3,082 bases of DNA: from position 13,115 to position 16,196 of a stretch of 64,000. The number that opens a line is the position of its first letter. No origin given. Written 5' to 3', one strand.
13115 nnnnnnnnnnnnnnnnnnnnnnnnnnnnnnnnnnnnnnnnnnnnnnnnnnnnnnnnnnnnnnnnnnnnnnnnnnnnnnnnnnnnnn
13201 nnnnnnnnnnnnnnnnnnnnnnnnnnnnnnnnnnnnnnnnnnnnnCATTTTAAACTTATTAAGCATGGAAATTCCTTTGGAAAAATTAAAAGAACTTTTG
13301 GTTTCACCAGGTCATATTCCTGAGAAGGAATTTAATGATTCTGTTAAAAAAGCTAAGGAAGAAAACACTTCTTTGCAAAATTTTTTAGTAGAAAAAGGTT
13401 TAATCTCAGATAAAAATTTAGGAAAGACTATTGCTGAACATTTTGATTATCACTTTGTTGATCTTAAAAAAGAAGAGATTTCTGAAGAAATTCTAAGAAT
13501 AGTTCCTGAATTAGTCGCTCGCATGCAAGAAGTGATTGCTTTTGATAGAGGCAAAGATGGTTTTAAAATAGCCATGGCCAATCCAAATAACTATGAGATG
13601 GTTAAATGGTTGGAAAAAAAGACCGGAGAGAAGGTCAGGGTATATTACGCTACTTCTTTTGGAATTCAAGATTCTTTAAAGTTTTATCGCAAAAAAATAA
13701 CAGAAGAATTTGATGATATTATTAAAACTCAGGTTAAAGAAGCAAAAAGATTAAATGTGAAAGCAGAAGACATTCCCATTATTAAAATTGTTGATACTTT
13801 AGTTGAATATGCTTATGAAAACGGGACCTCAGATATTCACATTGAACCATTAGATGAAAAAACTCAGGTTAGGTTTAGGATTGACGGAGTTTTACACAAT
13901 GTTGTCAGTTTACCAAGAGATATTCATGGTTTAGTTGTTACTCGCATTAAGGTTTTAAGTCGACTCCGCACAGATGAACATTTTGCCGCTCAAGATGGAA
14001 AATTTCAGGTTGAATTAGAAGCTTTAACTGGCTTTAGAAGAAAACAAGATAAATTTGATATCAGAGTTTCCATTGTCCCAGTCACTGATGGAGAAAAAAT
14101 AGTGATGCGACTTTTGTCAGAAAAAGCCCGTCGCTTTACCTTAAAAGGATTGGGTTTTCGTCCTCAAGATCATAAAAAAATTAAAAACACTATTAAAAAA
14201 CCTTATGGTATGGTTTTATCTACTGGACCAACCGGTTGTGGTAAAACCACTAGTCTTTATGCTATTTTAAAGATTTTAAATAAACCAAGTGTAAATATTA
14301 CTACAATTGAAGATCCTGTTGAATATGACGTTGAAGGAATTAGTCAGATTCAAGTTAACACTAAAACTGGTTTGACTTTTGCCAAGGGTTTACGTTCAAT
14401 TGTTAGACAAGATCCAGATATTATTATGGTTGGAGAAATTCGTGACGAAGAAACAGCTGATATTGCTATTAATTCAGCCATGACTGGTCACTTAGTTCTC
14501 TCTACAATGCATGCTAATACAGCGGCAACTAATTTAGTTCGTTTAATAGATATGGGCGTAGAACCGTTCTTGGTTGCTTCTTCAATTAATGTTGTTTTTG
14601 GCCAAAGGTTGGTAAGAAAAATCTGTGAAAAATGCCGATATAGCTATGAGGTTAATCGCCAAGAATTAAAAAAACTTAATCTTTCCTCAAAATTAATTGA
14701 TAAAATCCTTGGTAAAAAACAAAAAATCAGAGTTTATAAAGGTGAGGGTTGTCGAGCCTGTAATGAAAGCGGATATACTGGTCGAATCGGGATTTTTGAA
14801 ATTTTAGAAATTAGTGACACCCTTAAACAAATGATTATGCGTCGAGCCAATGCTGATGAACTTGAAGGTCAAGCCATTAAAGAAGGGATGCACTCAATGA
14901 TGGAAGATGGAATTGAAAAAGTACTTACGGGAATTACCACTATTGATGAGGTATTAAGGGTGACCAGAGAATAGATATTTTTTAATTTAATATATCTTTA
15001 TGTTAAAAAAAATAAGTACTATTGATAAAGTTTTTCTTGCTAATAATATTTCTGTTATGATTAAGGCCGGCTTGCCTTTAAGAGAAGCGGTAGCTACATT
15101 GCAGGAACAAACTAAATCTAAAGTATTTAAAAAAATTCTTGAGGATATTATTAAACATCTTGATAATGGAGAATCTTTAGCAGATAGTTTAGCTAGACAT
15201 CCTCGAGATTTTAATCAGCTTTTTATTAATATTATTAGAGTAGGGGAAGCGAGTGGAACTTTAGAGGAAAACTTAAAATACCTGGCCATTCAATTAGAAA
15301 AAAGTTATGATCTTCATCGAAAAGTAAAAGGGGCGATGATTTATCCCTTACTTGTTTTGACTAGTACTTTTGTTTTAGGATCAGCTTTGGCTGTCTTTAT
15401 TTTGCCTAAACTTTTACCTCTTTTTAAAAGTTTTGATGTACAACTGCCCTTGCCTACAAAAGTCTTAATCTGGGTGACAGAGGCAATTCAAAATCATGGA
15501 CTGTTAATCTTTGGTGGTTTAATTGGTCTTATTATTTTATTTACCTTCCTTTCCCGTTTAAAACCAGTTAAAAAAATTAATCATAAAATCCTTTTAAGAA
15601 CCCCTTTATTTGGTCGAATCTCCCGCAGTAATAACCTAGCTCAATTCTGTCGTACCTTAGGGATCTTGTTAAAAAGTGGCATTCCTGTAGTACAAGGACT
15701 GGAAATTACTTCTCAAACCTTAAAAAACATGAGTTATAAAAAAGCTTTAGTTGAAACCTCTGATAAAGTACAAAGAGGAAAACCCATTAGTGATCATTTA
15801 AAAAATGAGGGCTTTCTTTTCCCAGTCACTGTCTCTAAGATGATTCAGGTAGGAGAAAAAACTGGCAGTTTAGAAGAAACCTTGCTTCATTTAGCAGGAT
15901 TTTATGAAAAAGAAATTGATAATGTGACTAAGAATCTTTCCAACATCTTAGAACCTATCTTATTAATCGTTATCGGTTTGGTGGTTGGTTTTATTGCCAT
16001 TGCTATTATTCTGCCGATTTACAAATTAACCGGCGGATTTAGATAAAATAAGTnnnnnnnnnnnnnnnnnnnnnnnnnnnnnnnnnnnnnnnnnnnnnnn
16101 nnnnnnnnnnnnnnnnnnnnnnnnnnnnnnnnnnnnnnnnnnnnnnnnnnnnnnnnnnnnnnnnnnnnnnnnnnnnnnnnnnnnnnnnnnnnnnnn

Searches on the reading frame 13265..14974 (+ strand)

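Call 23: search_protein_families(library=pfam, proteins=[window:13265-14974:+], max_evalue=0.001)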
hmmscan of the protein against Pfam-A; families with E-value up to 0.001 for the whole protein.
window:13265-14974:+ (569 aa): 2 families
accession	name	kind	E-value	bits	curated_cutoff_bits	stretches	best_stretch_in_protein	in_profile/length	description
PF00437.27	T2SSE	-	4.9e-126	420.7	24.9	1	167-565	3-370/370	Type II/IV secretion system protein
PF05157.20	MshEN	-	4.7e-09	36.5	23.1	1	60-137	1-79/90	MshEN domain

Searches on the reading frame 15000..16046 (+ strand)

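Call 49: search_protein_families(library=pfam, proteins=[window:15000-16046:+], max_evalue=0.00001)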
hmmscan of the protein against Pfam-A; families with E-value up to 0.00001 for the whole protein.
window:15000-16046:+ (348 aa): 1 family
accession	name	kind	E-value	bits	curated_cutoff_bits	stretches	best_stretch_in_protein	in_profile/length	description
PF00482.28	T2SSF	-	6.7e-60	201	25.2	2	14-136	2-125/125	Type II secretion system (T2SS), protein F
